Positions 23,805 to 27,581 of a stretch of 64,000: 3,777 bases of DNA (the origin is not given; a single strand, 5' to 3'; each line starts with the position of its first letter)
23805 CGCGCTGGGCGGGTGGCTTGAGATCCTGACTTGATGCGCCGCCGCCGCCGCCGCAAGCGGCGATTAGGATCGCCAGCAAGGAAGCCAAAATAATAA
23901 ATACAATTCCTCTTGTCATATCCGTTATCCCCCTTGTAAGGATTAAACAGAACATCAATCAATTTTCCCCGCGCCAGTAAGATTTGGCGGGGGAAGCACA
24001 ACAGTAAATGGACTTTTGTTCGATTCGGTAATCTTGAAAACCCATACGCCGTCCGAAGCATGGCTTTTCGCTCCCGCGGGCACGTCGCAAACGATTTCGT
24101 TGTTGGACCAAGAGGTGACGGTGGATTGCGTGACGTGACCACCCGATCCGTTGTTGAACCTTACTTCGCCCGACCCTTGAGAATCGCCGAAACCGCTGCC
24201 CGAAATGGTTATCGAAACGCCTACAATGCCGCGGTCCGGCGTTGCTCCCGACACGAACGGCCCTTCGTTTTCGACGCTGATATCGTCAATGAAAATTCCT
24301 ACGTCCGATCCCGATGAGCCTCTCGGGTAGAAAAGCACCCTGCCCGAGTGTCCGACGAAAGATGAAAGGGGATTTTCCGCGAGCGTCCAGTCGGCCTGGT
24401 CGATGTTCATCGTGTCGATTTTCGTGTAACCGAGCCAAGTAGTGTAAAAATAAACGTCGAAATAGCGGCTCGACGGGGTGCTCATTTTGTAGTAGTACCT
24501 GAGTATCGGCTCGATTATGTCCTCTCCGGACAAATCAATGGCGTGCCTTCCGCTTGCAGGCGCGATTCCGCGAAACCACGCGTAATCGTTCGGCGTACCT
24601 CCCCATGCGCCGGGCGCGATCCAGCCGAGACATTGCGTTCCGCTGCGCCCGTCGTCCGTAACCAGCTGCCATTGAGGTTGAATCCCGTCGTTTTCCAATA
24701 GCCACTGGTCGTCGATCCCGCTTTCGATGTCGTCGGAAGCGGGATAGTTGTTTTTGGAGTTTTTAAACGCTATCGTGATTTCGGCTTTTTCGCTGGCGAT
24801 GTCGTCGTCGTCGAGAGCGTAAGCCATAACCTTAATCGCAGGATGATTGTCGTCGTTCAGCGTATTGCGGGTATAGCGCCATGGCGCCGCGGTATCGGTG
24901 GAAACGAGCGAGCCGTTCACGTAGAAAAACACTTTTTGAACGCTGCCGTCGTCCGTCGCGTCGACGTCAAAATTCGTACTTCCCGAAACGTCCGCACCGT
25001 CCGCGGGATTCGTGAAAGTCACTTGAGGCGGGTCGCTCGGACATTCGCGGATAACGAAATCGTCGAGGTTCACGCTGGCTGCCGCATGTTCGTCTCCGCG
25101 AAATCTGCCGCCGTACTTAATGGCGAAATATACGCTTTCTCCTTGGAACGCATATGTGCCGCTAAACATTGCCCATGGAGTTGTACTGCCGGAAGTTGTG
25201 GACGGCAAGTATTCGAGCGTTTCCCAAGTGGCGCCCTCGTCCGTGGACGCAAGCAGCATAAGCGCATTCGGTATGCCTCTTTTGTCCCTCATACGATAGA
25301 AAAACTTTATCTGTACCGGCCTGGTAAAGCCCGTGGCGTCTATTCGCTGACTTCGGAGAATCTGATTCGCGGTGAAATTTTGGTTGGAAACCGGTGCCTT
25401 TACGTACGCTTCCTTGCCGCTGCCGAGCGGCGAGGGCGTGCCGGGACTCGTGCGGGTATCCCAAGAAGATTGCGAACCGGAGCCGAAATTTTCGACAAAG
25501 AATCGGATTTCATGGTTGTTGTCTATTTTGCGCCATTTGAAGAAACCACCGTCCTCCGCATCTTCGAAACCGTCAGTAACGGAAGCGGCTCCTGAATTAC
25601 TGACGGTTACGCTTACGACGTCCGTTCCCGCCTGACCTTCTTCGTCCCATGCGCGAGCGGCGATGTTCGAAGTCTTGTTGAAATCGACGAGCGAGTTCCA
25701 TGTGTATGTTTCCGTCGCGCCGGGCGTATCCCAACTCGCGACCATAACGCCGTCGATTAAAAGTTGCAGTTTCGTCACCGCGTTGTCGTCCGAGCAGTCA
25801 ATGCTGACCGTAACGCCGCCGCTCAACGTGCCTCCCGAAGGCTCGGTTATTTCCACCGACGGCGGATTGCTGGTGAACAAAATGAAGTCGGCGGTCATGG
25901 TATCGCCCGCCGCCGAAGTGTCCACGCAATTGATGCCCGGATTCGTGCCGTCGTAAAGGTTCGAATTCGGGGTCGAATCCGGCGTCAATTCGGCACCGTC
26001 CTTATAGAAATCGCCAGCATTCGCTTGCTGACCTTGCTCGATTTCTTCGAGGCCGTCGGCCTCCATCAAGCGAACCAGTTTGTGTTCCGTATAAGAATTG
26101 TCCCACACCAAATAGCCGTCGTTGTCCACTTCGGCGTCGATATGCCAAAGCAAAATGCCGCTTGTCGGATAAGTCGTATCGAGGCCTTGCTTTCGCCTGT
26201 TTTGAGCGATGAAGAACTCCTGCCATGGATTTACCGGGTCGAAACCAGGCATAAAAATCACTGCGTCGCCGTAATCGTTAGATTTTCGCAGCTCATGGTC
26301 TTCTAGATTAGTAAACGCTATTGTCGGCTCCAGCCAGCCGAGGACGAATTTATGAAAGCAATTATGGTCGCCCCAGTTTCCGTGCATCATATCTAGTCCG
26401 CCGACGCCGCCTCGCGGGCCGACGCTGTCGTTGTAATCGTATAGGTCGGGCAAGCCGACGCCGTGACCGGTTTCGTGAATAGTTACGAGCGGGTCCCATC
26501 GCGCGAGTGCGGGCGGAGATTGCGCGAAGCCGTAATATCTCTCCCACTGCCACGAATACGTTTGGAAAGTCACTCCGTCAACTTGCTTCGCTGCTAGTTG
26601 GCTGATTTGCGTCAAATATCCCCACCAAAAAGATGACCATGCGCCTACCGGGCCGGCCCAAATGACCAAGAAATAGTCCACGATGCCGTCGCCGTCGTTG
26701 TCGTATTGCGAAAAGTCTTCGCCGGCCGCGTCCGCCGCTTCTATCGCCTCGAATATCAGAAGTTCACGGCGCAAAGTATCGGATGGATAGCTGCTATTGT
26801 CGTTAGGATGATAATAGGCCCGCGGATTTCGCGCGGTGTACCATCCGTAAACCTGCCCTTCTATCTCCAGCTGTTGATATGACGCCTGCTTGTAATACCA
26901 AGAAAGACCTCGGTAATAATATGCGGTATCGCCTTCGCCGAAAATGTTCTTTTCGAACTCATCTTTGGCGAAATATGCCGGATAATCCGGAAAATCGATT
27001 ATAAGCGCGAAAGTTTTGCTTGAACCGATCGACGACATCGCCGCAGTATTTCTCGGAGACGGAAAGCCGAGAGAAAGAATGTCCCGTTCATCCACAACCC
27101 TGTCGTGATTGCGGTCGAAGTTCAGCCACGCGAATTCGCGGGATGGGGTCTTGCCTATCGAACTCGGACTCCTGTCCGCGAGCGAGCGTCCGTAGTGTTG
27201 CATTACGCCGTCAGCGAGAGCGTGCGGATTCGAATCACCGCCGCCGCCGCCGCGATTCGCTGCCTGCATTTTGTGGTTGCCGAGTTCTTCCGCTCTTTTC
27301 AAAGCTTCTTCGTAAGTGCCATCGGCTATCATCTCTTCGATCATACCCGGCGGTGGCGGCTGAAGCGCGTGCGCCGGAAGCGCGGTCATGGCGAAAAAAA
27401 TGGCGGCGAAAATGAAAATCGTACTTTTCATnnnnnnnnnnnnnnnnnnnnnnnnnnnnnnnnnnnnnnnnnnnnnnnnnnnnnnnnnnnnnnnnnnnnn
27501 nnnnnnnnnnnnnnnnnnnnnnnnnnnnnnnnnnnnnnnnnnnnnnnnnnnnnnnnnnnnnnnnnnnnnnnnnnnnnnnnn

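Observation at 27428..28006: Small cohesin-like lipoprotein translationally coupled (ATGA overlap) to the M6 metalloprotease gene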

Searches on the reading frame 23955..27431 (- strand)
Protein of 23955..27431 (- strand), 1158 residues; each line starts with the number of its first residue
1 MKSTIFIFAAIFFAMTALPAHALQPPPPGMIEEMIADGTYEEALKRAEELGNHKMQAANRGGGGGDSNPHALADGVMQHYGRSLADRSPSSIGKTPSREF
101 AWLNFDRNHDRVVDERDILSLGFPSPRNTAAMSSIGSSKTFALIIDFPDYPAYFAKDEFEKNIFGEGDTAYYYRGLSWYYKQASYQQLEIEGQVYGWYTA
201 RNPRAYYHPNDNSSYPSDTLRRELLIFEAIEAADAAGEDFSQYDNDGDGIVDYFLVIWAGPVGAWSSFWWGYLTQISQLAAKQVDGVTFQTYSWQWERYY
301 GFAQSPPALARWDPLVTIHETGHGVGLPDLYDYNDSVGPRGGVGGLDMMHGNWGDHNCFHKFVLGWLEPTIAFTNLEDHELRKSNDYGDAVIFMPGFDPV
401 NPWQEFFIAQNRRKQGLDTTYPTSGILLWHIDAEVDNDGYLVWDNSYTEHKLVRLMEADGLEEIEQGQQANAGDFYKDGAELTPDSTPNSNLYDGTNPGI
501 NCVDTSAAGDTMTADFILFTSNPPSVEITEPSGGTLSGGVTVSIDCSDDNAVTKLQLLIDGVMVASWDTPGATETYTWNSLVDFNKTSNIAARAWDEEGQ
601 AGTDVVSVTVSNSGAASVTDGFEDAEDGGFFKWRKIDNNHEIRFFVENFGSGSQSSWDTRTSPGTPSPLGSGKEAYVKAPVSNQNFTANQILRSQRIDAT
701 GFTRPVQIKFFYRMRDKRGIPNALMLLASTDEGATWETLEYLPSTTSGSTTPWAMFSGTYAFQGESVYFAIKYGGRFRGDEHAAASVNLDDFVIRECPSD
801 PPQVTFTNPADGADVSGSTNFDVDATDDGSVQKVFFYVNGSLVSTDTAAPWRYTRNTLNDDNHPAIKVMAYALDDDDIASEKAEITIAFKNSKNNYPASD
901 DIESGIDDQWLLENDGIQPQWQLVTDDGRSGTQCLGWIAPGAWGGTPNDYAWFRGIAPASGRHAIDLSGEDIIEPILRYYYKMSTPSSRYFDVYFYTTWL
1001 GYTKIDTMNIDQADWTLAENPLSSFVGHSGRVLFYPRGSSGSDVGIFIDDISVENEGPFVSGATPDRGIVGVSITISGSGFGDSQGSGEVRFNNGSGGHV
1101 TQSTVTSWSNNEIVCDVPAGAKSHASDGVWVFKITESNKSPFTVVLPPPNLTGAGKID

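Call 3: search_protein_families(library=pfam, proteins=[window:23955-27431:-], max_evalue=1)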
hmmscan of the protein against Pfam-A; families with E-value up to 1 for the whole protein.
window:23955-27431:- (1158 aa): 5 families
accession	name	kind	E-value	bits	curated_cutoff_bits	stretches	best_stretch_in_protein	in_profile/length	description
PF17957.7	Big_7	-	6.1e-23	81.7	24.1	2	802-862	1-65/70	Bacterial Ig domain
PF05547.17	Peptidase_M6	-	4.2e-07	29.9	22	1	152-257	42-165/294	Immune inhibitor A peptidase M6, catalytic domain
PF01833.30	TIG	-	4.6e-06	27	20.9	1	1058-1129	1-68/84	IPT/TIG domain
PF00629.30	MAM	-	0.033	14.5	26.4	1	977-1055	75-154/158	MAM domain, meprin/A5/mu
PF14041.11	Lipoprotein_21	-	0.035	14.7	25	1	825-884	18-77/87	LppP/LprE lipoprotein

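Call 4: search_protein_families(library=ncbifam, proteins=[window:23955-27431:-], max_evalue=1)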
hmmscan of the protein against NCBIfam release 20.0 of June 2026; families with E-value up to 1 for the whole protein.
window:23955-27431:- (1158 aa): 6 families
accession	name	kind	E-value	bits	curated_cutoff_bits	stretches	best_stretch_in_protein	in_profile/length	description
TIGR03296.1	M6dom_TIGR03296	domain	5.4e-42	144.6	110.8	1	143-430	2-286/286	M6 family metalloprotease domain-containing protein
NF038128.1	choice_anch_J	domain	3.8e-08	33.7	30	1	620-794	4-162/162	choice-of-anchor J domain-containing protein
NF052323.1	T9SSA_dep_M6i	equivalog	0.0006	17.9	600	1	424-481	425-483/1043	T9SS-dependent M6-like inactivated metalloprotease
NF047769.1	LIC10067_lipo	equivalog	0.014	14.6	200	1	1070-1123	58-105/239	LIC10067 family putative lipoprotein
NF004349.1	PRK05729.1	equivalog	0.038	12.2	704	1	1131-1154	22-44/860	valine--tRNA ligase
TIGR00422.1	valS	equivalog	0.11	10.4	612.1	1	1131-1154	23-47/863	valine--tRNA ligase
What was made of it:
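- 23955..27431 (-): Gene for the 1158-aa secreted M6 metalloprotease (signal peptide, N-terminal region, M6 catalytic domain, 2 Big_7, choice-of-anchor J, C-terminal TIG plus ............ tail). Calls 3 and 4.
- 27006..27365 (-): Subfamily-specific N-terminal region of M6 (residues 23-142), lying before the TIGR03296 domain. The TIGR03296 match starts at residue 143 (call 4).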

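Call 33: find_homologous_proteins(query=window:23955-27431:-, max_evalue=1e-20)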
Query window:23955-27431:- (1158 aa): 814 proteins with E <= 1e-20 among 8000 candidates; the best 120 are listed.
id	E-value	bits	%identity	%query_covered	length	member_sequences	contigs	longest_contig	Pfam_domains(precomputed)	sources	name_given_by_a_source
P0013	0.0e+0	2723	100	100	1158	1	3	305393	PF01833.31,PF17957.8,PF05547.18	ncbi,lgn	-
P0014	0.0e+0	1975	73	99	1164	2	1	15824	PF01833.31,PF17957.8,PF05547.18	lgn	-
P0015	0.0e+0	1525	59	98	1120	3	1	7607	PF01833.31,PF17957.8,PF05547.18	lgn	-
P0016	0.0e+0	1412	56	99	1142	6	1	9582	PF01833.31,PF17957.8,PF05547.18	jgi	-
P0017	0.0e+0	1405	56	99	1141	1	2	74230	PF01833.31,PF17957.8,PF05547.18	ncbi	-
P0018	0.0e+0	1372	55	98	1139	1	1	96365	PF01833.31,PF17957.8,PF05547.18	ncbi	-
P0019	0.0e+0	1354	55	97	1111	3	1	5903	PF01833.31,PF17957.8,PF05547.18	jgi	-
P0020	0.0e+0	1271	52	98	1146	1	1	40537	PF01833.31,PF17957.8,PF05547.18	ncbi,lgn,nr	ncbi:M6 family metalloprotease domain-containing protein [bacterium]|nr:M6 family metalloprotease do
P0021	0.0e+0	1232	51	100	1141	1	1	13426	PF01833.31,PF17957.8,PF05547.18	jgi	-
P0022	0.0e+0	1228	52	97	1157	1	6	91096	PF01833.31,PF17957.8,PF05547.18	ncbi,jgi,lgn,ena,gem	-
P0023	0.0e+0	1225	51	97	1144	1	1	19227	PF01833.31,PF17957.8,PF05547.18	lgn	-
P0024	0.0e+0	1211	50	98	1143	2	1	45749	PF01833.31,PF17957.8,PF05547.18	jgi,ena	-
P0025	0.0e+0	1210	50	100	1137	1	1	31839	PF01833.31,PF17957.8,PF05547.18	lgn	-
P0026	0.0e+0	1172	50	97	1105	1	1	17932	PF01833.31,PF17957.8,PF05547.18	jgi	jgi:M6 family metalloprotease-like protein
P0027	0.0e+0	1171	49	99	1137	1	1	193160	PF01833.31,PF17957.8,PF05547.18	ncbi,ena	-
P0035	0.0e+0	1103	46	98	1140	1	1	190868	PF01833.31,PF17957.8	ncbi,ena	-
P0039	0.0e+0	1087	46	95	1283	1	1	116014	PF00404.25,PF17957.8,PF05547.18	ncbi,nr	ncbi:M6 family metalloprotease domain-containing protein [bacterium]|nr:M6 family metalloprotease do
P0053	1.0e-273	929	43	99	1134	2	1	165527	PF17957.8,PF05547.18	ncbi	ncbi:MAG: M6 family metalloprotease domain-containing protein [bacterium]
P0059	3.5e-184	633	36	97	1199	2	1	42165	PF01833.31,PF17957.8,PF05547.18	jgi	jgi:M6 family metalloprotease-like protein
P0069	1.1e-112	396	39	52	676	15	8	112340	PF17957.8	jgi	jgi:M6 family metalloprotease-like protein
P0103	3.2e-108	381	40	46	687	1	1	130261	PF05547.18,PF10342.16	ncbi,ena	-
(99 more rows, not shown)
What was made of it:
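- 23955..27431 (-): About 45 full-length orthologues were found (call 33).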

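Call 35: find_encoding_contigs(protein=P0027, flank=4000, max_places=1)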
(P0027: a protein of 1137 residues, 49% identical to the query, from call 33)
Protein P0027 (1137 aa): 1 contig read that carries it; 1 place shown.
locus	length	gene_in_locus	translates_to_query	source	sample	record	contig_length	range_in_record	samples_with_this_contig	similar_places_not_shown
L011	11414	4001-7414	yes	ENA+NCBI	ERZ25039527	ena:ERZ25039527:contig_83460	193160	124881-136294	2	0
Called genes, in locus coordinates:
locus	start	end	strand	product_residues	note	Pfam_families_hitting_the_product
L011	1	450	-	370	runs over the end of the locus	-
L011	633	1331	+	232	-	PF00072:Response_reg, PF23198:PDE8A_N (faint), PF00486:Trans_reg_C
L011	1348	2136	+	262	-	PF05228:CHASE4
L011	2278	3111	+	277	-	PF00672:HAMP (weak), PF00512:HisKA, PF02518:HATPase_c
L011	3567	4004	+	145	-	-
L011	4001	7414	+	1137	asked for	PF05547:Peptidase_M6, PF17957:Big_7, PF01833:TIG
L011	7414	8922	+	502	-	PF09099:Qn_am_d_aIII (faint), PF01833:TIG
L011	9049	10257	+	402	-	PF14559:TPR_19 (faint), PF21033:RMD1-3 (faint), PF13181:TPR_8 (faint), PF13428:TPR_14 (faint), PF07719:TPR_2 (faint)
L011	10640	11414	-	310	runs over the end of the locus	-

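Call 36: find_encoding_contigs(protein=P0035, flank=4000, max_places=1)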
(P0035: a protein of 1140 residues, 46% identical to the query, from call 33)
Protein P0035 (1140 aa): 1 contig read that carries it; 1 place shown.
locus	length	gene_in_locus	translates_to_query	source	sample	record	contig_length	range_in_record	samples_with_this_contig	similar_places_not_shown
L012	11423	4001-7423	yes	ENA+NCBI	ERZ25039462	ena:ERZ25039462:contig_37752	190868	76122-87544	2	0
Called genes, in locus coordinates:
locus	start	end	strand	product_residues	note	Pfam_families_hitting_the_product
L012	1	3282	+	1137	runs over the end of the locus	PF05547:Peptidase_M6 (faint), PF17957:Big_7, PF01833:TIG (weak)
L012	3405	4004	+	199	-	-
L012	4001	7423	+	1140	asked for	PF17957:Big_7, PF01833:TIG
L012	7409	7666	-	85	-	-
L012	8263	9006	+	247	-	PF01833:TIG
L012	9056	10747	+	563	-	PF01833:TIG (faint), PF00404:Dockerin_1 (weak)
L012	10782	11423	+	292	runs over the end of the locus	PF00892:EamA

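Call 37: find_encoding_contigs(protein=P0039, flank=4000, max_places=1)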
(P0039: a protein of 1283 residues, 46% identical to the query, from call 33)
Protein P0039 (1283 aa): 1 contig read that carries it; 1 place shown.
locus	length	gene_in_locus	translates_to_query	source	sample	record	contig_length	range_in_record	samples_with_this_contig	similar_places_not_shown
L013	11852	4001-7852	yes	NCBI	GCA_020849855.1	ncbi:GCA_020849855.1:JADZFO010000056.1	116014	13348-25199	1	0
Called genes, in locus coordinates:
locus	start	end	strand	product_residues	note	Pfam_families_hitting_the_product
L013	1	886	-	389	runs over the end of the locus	PF20510:HgmA_N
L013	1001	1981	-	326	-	PF01557:FAA_hydrolase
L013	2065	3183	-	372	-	PF00903:Glyoxalase, PF13669:Glyoxalase_4, PF14696:Glyoxalase_5 (weak), PF00903:Glyoxalase, PF13669:Glyoxalase_4 (weak)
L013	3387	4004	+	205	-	-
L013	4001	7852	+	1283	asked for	PF05547:Peptidase_M6, PF17957:Big_7, PF00404:Dockerin_1 (weak)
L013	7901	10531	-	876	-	PF00801:PKD, PF18911:PKD_4, PF22352:K319L-like_PKD (faint)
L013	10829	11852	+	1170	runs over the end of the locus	PF00112:Peptidase_C1, PF03051:Peptidase_C1_2 (weak), PF00801:PKD (faint), PF18911:PKD_4, PF22352:K319L-like_PKD (weak)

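Call 38: find_encoding_contigs(protein=P0053, flank=4000, max_places=1)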
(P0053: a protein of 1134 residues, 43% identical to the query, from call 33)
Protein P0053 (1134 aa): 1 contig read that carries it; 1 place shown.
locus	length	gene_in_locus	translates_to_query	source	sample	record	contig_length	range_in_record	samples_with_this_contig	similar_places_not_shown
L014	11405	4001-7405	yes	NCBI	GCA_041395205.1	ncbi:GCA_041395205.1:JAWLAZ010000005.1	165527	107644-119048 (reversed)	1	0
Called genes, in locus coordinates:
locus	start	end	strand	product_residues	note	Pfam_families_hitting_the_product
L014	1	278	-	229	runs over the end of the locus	-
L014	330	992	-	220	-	PF00730:HhH-GPD, PF00633:HHH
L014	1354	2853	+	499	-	PF08448:PAS_4 (weak), PF00512:HisKA, PF02518:HATPase_c, PF00072:Response_reg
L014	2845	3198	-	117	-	-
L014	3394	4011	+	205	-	PF00963:Cohesin (weak)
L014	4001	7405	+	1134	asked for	PF05547:Peptidase_M6, PF17957:Big_7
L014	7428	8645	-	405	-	PF13570:Beta-prop_ACSF4 (weak), PF13360:PQQ_2 (faint), PF25292:Beta-prop_CGLA (weak)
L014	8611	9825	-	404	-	-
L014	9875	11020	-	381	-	PF13360:PQQ_2 (faint)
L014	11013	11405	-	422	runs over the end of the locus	PF13360:PQQ_2 (faint)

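Call 67: find_encoding_contigs(protein=P0069, flank=3000, max_places=1)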
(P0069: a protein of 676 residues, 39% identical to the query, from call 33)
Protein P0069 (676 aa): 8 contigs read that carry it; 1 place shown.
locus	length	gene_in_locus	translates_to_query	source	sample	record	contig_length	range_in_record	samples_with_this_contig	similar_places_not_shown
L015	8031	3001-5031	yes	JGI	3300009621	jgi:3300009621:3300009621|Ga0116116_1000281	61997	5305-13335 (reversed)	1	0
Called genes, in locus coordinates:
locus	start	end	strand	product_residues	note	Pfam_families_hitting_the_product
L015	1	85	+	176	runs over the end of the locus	PF00156:Pribosyltran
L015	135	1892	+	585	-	PF00933:Glyco_hydro_3, PF01915:Glyco_hydro_3_C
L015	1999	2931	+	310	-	PF00248:Aldo_ket_red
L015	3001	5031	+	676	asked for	PF17957:Big_7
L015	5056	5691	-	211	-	PF00691:OmpA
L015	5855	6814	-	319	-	PF05762:VWA_CoxE (weak), PF00092:VWA, PF13519:VWA_2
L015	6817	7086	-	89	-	PF00515:TPR_1 (faint), PF07719:TPR_2 (faint), PF13181:TPR_8 (faint), PF13428:TPR_14 (faint)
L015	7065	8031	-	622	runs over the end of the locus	PF00069:Pkinase, PF07714:PK_Tyr_Ser-Thr, PF13428:TPR_14 (faint), PF00515:TPR_1 (faint), PF07719:TPR_2 (faint), PF13181:TPR_8 (faint), PF13432:TPR_16 (weak), PF14559:TPR_19 (weak), +2 more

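Call 68: find_encoding_contigs(protein=P0103, flank=3000, max_places=1)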
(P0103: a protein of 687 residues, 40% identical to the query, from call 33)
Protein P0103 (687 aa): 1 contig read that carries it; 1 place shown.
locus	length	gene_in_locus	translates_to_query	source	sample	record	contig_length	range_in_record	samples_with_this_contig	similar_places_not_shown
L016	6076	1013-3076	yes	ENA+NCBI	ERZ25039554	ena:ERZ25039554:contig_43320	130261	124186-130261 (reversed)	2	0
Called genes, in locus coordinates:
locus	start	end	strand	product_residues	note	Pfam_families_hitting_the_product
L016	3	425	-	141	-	?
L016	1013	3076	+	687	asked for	PF05547:Peptidase_M6 (faint), PF10342:Kre9_KNH (faint)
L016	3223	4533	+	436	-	-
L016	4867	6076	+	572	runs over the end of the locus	PF22666:Glyco_hydro_2_N2, PF00703:Glyco_hydro_2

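Call 69: find_encoding_contigs(protein=P0059, flank=3000, max_places=1)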
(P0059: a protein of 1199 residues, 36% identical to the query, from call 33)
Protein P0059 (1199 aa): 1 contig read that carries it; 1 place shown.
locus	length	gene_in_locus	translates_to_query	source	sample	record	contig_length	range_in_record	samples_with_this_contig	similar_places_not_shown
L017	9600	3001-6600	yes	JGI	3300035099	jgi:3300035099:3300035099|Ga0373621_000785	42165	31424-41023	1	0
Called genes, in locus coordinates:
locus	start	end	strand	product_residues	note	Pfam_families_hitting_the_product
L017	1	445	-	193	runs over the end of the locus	PF01618:MotA_ExbB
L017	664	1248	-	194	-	PF00578:AhpC-TSA, PF08534:Redoxin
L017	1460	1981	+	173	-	PF00578:AhpC-TSA, PF08534:Redoxin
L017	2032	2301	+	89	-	-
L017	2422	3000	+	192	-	-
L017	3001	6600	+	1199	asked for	PF05547:Peptidase_M6 (faint), PF17957:Big_7, PF01833:TIG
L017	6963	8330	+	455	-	PF01833:TIG, PF00404:Dockerin_1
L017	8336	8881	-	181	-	PF00694:Aconitase_C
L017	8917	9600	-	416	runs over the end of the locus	PF00330:Aconitase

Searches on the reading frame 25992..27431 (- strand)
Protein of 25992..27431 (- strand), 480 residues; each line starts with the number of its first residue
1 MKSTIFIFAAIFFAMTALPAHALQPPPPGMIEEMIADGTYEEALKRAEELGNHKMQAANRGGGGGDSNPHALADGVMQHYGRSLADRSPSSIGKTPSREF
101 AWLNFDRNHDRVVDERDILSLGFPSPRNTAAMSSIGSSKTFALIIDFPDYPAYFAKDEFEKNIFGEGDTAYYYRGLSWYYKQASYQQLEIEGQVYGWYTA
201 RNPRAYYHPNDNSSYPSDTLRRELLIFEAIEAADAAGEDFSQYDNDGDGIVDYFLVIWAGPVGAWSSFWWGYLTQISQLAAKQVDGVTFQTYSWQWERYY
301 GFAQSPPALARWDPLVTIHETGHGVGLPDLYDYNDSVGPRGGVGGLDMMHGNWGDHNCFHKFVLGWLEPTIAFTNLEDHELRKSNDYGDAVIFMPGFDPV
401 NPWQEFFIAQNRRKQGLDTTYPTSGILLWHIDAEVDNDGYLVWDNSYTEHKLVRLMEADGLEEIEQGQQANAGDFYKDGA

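Call 59: search_solved_structures(query=window:25992-27431:-, max_evalue=0.01, show_alignments=1)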
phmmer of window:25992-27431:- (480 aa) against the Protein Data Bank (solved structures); distinct sequences matched with E-value up to 0.01: 0.
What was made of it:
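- Closest known: Immune inhibitor A. Different: The sequence is too distant for a phmmer hit to any PDB entry (call 59).
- Tried and rejected: M6 against the PDB: phmmer with M6 residues 1-480 found no hits (call 59), so the InhA pro-peptide could not be compared.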
